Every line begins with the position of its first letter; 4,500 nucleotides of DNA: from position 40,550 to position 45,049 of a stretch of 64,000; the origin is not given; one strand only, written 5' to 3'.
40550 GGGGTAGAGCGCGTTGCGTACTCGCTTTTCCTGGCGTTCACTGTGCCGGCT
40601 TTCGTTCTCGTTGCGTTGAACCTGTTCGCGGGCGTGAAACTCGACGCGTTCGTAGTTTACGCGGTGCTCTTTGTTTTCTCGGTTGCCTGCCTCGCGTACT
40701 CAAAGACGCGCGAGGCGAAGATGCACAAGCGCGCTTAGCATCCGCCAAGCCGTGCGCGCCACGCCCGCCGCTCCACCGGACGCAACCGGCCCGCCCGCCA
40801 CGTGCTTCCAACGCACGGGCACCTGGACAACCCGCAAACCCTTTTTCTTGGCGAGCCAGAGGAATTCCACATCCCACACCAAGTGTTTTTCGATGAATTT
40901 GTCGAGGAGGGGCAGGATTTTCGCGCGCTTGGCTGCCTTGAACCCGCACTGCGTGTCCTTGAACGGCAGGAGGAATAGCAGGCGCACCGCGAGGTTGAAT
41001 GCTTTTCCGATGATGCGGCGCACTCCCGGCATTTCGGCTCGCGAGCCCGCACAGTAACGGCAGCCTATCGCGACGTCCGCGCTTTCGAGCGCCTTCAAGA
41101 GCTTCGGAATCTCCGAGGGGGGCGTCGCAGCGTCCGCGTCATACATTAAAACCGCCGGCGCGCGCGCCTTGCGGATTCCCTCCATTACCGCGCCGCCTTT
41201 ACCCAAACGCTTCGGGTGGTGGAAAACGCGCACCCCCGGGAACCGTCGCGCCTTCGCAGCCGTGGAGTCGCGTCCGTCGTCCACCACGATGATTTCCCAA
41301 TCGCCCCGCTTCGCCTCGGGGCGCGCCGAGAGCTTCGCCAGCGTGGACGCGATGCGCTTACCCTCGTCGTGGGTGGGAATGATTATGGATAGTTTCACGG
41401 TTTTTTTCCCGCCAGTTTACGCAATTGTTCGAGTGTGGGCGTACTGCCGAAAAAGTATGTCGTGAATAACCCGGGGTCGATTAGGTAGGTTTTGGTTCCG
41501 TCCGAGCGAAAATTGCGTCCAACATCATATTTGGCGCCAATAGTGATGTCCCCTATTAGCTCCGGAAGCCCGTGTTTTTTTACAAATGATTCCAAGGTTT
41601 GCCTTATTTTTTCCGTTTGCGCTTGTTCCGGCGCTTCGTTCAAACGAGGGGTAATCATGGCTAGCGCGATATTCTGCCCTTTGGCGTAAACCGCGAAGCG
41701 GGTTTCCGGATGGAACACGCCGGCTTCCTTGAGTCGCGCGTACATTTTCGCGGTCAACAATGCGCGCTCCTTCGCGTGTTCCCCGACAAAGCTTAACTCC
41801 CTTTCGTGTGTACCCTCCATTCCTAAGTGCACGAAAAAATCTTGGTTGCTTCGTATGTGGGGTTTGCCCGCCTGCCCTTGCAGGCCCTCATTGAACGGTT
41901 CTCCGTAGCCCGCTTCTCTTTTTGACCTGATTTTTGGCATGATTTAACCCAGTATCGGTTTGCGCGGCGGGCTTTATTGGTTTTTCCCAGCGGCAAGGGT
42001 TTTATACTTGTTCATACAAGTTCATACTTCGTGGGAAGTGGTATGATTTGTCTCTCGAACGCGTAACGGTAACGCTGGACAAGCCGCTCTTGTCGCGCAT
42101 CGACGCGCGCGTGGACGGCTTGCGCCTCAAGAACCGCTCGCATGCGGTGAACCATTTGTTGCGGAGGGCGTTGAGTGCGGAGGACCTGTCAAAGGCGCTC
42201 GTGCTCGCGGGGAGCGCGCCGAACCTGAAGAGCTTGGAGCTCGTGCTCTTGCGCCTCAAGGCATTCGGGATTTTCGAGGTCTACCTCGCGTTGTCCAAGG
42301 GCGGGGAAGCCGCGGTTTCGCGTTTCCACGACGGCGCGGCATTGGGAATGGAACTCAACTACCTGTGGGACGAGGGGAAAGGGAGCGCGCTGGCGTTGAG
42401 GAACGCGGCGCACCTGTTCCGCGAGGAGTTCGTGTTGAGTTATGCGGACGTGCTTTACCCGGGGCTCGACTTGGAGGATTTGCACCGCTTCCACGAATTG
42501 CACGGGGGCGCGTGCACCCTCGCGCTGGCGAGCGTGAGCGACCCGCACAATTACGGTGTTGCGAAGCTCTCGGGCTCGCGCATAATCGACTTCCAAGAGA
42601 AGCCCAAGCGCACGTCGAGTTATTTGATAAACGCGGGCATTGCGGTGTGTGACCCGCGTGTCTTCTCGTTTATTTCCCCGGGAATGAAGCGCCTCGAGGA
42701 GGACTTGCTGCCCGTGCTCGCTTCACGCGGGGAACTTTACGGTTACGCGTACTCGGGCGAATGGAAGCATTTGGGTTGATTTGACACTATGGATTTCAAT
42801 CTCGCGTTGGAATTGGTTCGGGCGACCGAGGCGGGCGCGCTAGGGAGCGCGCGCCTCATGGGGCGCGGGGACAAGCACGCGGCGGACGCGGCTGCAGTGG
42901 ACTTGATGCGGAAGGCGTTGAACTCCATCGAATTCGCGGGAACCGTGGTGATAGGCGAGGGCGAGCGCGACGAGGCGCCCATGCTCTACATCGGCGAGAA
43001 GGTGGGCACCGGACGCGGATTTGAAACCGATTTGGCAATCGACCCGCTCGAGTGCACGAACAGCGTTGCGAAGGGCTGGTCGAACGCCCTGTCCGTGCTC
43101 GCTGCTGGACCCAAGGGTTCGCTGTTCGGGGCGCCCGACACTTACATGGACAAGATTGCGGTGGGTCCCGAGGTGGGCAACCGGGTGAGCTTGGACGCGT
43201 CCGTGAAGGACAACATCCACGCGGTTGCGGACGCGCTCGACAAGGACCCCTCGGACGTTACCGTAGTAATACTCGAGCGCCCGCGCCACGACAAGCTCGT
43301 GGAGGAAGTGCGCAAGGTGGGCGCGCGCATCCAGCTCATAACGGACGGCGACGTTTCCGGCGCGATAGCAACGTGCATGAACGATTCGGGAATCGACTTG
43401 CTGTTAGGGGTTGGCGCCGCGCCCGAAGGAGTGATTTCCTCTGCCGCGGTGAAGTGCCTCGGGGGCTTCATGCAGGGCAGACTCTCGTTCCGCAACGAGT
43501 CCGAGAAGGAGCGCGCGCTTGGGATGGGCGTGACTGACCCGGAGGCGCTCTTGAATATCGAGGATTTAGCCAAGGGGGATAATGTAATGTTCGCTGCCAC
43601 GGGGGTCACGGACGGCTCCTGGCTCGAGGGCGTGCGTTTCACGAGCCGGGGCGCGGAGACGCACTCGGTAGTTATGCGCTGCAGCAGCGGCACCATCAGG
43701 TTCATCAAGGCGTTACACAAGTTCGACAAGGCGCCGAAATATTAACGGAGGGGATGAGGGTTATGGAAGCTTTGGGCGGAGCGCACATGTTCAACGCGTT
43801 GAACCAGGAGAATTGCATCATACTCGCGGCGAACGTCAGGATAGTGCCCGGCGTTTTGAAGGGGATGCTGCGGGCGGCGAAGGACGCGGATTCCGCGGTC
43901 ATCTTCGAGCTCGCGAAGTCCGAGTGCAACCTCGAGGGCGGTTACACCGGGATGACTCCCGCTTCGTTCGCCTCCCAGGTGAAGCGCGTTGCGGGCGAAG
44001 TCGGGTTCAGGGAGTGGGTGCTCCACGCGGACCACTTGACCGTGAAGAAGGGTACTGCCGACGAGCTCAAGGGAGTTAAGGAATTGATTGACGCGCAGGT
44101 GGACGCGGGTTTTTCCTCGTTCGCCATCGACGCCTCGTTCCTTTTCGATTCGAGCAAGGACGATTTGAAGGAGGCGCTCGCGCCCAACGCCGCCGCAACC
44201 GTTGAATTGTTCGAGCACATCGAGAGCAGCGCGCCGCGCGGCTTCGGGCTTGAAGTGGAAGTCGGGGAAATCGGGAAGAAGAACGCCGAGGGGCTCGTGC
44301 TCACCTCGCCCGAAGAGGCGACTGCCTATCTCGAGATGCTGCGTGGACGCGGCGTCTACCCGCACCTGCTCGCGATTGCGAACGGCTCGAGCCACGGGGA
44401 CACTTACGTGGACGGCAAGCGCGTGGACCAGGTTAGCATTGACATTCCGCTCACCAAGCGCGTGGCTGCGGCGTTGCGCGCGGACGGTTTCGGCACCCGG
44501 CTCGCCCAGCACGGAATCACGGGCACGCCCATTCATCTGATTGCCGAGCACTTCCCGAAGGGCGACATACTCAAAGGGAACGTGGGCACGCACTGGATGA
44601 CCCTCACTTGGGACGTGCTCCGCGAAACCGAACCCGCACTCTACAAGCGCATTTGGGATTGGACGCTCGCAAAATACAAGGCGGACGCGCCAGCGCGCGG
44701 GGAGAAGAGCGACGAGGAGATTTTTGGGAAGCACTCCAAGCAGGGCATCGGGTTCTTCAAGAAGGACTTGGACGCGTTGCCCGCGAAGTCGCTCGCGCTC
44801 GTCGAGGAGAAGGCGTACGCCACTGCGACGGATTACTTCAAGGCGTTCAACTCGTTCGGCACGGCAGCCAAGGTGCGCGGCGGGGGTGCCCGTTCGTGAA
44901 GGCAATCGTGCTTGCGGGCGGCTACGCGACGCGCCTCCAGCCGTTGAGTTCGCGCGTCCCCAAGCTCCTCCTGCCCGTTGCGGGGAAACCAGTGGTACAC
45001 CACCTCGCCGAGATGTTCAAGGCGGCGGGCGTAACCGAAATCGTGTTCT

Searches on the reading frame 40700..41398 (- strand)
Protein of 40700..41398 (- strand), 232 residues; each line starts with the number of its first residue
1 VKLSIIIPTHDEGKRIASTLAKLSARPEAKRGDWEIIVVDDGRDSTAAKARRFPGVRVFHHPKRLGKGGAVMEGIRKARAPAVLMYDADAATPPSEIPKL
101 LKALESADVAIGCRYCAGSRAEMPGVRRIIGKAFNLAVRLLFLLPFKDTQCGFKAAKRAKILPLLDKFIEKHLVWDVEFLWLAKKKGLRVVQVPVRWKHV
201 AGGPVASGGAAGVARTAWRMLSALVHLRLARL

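Call 20: search_protein_families(library=pfam, proteins=[window:40700-41398:-], max_evalue=0.0001)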
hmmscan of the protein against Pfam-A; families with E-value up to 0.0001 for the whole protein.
window:40700-41398:- (232 aa): 2 families
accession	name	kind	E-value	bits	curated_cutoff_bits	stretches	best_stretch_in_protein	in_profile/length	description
PF00535.33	Glycos_transf_2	-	5.8e-28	98.4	23.3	1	4-118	1-119/168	Glycosyl transferase family 2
PF13641.12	Glyco_tranf_2_3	-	1.5e-10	42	27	1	3-111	3-118/230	Glycosyltransferase like family 2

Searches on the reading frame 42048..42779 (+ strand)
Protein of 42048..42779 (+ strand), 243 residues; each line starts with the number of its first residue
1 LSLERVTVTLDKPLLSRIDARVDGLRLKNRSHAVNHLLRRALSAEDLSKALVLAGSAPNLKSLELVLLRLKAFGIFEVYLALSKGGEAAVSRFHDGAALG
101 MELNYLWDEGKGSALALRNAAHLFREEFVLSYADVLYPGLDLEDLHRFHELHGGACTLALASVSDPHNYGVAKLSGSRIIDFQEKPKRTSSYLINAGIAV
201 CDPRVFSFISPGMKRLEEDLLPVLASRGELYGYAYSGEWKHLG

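Call 20: search_protein_families(library=pfam, proteins=[window:42048-42779:+], max_evalue=0.0001)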
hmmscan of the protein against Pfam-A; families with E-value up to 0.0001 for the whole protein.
window:42048-42779:+ (243 aa): 1 family
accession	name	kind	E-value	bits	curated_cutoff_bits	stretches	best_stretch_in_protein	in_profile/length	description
PF00483.29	NTP_transferase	-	1.9e-14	54.3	21.2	1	63-231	34-216/245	Nucleotidyl transferase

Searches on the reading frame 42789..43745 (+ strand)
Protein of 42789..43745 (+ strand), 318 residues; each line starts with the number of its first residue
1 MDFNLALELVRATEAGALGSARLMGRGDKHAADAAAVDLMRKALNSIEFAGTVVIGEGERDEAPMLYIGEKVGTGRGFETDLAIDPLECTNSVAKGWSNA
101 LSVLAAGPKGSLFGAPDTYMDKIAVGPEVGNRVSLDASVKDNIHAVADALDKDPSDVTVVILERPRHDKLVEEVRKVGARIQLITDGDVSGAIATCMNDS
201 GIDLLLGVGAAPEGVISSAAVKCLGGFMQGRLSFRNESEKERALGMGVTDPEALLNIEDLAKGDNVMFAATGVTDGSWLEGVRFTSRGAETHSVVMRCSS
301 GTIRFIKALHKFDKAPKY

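Call 19: search_protein_families(library=pfam, proteins=[window:42789-43745:+], max_evalue=0.0001)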
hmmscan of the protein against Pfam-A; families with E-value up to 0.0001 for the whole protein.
window:42789-43745:+ (318 aa): 1 family
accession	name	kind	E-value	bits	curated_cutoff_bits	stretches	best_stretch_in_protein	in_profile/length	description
PF03320.18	FBPase_glpX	-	1.1e-136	455.1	27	1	4-310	2-307/307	Bacterial fructose-1,6-bisphosphatase, glpX-encoded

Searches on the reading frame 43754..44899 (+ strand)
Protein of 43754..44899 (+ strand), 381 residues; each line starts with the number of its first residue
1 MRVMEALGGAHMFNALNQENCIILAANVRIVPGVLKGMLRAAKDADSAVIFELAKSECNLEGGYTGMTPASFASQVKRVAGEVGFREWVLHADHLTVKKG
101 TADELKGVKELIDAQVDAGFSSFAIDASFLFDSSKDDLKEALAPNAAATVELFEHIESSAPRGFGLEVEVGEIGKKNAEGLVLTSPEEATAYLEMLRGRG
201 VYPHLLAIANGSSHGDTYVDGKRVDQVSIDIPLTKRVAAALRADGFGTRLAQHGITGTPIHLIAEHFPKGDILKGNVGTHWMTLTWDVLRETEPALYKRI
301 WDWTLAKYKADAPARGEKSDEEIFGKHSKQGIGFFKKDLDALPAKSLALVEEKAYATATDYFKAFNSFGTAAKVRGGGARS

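Call 19: search_protein_families(library=pfam, proteins=[window:43754-44899:+], max_evalue=0.0001)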
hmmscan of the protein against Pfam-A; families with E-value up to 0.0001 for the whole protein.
window:43754-44899:+ (381 aa): 2 families
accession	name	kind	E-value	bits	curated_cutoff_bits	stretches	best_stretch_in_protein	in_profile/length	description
PF01116.26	F_bP_aldolase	-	4.7e-25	89.1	25.5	1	11-311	5-246/277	Fructose-bisphosphate aldolase class-II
PF08013.17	GatZ_KbaZ-like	-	2.1e-14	53.5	26.7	1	32-154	24-153/420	D-tagatose-1,6-bisphosphate aldolase subunit GatZ/KbaZ-like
